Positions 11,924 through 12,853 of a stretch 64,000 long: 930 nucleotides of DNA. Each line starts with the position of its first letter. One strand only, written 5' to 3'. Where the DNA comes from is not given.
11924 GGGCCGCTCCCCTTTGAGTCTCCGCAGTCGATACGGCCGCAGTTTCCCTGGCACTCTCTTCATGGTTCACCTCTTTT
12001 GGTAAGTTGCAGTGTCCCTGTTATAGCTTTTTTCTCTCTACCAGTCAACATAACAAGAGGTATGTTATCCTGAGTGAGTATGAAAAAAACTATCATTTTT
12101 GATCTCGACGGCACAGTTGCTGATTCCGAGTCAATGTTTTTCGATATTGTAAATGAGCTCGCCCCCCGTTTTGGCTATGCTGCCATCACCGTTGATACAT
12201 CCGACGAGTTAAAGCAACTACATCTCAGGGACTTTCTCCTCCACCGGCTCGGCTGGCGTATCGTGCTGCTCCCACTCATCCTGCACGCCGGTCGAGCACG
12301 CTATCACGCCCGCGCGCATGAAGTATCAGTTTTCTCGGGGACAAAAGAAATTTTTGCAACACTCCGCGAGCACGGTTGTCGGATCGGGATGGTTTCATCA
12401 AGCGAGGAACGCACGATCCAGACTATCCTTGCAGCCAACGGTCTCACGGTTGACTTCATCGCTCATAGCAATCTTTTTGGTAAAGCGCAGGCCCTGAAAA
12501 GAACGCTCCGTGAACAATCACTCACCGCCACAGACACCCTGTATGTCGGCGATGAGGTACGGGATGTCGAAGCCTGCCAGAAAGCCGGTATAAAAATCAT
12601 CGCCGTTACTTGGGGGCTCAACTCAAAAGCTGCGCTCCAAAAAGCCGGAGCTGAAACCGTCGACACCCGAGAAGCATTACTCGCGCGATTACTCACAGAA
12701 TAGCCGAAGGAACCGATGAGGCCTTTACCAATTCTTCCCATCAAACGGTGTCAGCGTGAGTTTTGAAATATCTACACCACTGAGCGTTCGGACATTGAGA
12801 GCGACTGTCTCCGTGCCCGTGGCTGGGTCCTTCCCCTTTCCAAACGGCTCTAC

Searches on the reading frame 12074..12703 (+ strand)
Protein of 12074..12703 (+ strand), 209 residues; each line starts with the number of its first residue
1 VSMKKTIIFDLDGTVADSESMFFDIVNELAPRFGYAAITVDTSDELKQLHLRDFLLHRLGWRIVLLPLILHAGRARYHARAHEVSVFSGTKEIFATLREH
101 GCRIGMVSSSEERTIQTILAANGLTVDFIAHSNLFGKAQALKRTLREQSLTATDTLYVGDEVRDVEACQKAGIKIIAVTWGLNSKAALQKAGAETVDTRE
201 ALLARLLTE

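Call 84: search_protein_families(library=pfam, proteins=[window:12074-12703:+], max_evalue=0.001)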
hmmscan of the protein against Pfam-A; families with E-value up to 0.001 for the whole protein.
window:12074-12703:+ (209 aa): 5 families
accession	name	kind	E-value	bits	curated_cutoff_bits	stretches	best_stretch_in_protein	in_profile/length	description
PF13419.12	HAD_2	-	3e-27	96.3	23.8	1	7-178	1-178/178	Haloacid dehalogenase-like hydrolase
PF00702.32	Hydrolase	-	8.6e-18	65.8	26.4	1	5-172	2-191/191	haloacid dehalogenase-like hydrolase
PF12710.13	HAD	-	4.6e-09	37.4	27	1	7-167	1-187/189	haloacid dehalogenase-like hydrolase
PF13242.12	Hydrolase_like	-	2.7e-07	30.8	22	1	137-192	4-62/75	HAD-hyrolase-like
PF12689.13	Acid_PPase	-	0.00011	22.6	27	0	81-186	41-158/169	Acid Phosphatase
